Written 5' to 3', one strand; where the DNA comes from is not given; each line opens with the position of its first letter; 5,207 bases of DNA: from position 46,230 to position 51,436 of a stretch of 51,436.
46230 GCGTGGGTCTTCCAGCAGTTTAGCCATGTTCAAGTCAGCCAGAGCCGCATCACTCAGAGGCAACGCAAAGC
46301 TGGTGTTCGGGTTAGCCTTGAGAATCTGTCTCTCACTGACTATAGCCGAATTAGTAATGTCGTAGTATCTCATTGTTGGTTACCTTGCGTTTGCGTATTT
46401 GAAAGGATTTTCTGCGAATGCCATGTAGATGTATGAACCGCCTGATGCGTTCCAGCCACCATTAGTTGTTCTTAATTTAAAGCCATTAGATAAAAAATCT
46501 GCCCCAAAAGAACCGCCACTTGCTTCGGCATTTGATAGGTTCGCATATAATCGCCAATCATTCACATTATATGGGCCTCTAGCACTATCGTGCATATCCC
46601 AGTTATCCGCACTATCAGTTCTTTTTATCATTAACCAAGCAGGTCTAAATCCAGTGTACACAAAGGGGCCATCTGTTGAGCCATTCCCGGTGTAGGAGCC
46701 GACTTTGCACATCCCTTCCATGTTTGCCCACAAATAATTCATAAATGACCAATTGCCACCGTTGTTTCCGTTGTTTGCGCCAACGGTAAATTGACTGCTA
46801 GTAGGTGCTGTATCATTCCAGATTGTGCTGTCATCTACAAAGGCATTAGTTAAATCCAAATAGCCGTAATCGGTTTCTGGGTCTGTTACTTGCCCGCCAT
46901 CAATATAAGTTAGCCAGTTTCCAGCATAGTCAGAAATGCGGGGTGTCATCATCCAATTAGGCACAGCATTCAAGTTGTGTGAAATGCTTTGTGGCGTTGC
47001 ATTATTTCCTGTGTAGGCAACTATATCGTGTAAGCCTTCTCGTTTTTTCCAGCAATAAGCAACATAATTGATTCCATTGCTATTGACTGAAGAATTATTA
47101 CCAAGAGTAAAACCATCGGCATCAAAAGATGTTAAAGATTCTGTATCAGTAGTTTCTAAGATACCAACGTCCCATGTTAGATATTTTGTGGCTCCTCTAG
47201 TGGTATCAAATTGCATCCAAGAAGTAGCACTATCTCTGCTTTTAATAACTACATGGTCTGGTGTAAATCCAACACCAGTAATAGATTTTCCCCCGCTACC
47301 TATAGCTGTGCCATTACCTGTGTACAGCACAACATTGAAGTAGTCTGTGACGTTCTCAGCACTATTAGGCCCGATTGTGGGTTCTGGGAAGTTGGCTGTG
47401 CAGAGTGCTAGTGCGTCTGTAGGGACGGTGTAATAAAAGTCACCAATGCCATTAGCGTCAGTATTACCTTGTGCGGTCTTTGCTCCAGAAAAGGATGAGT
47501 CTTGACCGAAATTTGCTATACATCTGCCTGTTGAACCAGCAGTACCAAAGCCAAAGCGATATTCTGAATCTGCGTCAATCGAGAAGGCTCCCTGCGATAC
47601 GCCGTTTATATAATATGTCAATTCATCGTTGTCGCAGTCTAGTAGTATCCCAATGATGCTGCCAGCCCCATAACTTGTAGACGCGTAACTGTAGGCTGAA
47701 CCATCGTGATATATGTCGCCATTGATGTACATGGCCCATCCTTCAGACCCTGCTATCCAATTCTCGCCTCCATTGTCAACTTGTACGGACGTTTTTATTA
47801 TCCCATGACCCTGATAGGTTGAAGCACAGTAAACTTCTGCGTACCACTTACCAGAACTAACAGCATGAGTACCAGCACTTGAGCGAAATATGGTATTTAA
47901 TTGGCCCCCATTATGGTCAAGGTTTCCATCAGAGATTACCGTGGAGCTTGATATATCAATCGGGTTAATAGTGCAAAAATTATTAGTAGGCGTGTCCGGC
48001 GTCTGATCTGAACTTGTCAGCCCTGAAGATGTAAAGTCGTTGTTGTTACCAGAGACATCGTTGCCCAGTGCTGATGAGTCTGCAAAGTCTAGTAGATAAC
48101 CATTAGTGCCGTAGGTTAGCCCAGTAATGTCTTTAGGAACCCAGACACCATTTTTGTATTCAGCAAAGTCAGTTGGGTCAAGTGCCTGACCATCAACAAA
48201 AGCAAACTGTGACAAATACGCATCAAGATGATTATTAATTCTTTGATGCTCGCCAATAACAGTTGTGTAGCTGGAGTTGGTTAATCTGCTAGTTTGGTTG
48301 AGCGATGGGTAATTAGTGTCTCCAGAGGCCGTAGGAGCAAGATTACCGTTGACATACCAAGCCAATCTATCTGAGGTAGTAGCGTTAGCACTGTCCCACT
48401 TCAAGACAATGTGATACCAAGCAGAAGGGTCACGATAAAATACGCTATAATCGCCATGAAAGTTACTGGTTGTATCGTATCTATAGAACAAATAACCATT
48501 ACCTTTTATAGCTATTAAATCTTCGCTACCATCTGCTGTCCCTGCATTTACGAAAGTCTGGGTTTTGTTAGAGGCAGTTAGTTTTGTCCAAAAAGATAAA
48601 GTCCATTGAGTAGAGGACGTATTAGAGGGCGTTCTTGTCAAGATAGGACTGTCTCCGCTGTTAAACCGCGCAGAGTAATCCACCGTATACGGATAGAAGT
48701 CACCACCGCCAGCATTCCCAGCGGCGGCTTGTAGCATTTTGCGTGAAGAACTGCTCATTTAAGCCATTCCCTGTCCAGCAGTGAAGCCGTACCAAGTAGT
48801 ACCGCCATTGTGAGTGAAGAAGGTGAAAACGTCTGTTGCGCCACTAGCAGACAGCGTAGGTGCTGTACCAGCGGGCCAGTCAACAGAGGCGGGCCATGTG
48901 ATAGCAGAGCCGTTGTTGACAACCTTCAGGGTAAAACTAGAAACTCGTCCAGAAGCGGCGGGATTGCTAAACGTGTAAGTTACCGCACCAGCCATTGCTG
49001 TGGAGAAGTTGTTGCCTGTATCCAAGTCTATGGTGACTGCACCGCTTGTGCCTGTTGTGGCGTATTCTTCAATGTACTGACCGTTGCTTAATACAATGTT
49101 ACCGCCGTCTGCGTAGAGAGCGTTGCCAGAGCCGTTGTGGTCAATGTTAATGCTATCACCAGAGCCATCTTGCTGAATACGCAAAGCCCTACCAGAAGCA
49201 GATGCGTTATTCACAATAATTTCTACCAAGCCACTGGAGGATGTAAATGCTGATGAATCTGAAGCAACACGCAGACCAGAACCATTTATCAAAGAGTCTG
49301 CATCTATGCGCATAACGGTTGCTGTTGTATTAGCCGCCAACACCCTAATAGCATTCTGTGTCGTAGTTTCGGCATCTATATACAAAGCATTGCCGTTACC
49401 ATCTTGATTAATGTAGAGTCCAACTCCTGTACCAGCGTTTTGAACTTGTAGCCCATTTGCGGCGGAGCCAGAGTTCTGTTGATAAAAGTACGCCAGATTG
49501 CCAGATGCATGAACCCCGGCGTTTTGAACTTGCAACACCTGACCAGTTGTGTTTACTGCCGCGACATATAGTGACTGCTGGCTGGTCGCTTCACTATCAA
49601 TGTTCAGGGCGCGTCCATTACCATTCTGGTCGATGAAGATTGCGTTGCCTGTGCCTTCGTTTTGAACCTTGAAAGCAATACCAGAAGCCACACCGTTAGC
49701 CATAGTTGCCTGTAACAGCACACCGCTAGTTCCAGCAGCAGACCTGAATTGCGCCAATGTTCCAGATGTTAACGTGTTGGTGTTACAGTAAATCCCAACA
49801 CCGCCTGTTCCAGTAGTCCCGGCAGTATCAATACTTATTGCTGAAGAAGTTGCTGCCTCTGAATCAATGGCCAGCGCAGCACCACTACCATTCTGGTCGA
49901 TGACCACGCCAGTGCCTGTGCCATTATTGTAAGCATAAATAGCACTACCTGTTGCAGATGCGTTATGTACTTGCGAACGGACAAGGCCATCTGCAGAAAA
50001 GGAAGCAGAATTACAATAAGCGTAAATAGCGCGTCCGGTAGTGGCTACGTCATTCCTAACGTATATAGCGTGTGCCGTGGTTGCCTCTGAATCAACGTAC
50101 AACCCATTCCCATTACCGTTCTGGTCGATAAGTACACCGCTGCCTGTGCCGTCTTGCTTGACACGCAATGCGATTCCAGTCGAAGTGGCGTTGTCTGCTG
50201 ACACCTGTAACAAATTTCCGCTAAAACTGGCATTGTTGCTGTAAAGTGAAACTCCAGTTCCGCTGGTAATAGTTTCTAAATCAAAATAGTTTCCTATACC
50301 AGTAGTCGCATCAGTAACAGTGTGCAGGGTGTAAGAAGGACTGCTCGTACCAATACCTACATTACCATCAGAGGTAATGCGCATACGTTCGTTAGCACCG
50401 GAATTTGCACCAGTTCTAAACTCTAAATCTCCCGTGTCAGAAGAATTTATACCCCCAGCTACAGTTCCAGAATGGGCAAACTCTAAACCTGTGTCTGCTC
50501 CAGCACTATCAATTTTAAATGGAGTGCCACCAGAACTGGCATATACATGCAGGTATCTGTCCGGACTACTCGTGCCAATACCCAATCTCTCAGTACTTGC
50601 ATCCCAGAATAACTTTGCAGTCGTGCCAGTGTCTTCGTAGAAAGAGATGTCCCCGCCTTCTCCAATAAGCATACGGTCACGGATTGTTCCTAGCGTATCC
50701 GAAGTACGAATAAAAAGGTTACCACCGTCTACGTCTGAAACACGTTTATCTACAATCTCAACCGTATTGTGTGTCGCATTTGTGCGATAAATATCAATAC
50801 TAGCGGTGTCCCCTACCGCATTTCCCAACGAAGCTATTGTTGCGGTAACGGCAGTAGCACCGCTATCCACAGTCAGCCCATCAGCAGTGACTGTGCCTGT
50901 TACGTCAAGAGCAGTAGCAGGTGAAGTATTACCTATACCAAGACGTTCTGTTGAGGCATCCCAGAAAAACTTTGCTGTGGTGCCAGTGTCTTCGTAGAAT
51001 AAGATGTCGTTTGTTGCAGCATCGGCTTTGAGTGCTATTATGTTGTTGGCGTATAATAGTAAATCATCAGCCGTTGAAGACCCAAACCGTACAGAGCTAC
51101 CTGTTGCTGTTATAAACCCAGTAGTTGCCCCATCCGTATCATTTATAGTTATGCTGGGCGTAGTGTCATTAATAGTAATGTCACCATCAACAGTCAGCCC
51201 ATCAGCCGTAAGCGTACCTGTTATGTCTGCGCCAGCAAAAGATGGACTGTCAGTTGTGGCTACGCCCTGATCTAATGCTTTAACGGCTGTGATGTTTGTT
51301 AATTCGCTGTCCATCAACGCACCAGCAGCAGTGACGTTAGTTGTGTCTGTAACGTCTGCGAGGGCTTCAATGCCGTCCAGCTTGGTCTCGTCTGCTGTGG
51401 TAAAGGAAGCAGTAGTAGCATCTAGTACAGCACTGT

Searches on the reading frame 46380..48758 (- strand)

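Call 28: search_protein_families(library=pfam, proteins=[window:46380-48758:-], max_evalue=0.01)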
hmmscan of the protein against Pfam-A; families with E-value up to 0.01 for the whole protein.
window:46380-48758:- (792 aa): 3 families
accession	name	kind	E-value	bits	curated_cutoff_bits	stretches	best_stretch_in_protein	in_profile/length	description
PF24299.1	DUF7483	-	3.6e-86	289.7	27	1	471-785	3-330/330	Domain of unknown function (DUF7483)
PF13385.13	Laminin_G_3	-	7e-08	33.2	27.6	1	34-189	2-142/151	Concanavalin A-like lectin/glucanases superfamily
PF00622.36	SPRY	-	2.3e-07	31.4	26.3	1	320-392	20-93/121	SPRY domain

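Call 29: search_protein_families(library=phrogs, proteins=[window:46380-48758:-], max_evalue=0.00001)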
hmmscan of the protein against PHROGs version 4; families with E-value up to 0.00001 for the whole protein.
window:46380-48758:- (792 aa): 4 families
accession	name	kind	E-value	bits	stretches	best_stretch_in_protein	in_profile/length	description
phrog_19943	-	head and packaging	1.2e-158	530.9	1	11-792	432-1227/1227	virion structural protein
phrog_27411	-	unknown function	2e-73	248.9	1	36-457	3-437/439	-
phrog_24898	-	tail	3.9e-62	211.5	1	469-789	33-365/371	tail fiber protein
phrog_10080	-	unknown function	1.2e-14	54.9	1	262-422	16-183/667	-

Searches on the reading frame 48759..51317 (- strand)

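Call 28: search_protein_families(library=pfam, proteins=[window:48759-51317:-], max_evalue=0.01)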
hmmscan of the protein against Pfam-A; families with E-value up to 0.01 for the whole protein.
window:48759-51317:- (852 aa): 0 families

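Call 29: search_protein_families(library=phrogs, proteins=[window:48759-51317:-], max_evalue=0.00001)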
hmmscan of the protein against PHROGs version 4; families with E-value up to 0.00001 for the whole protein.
window:48759-51317:- (852 aa): 4 families
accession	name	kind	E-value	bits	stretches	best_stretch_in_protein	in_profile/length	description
phrog_9017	-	tail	1.2e-13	52.7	1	747-851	54-158/159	tail fiber protein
phrog_7760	-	tail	1.5e-11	45.5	1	755-849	121-220/223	tail fiber protein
phrog_24774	-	unknown function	1.2e-08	36.1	1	773-848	174-253/258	-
phrog_5906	-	unknown function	5.7e-06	27.4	0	114-184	31-103/197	-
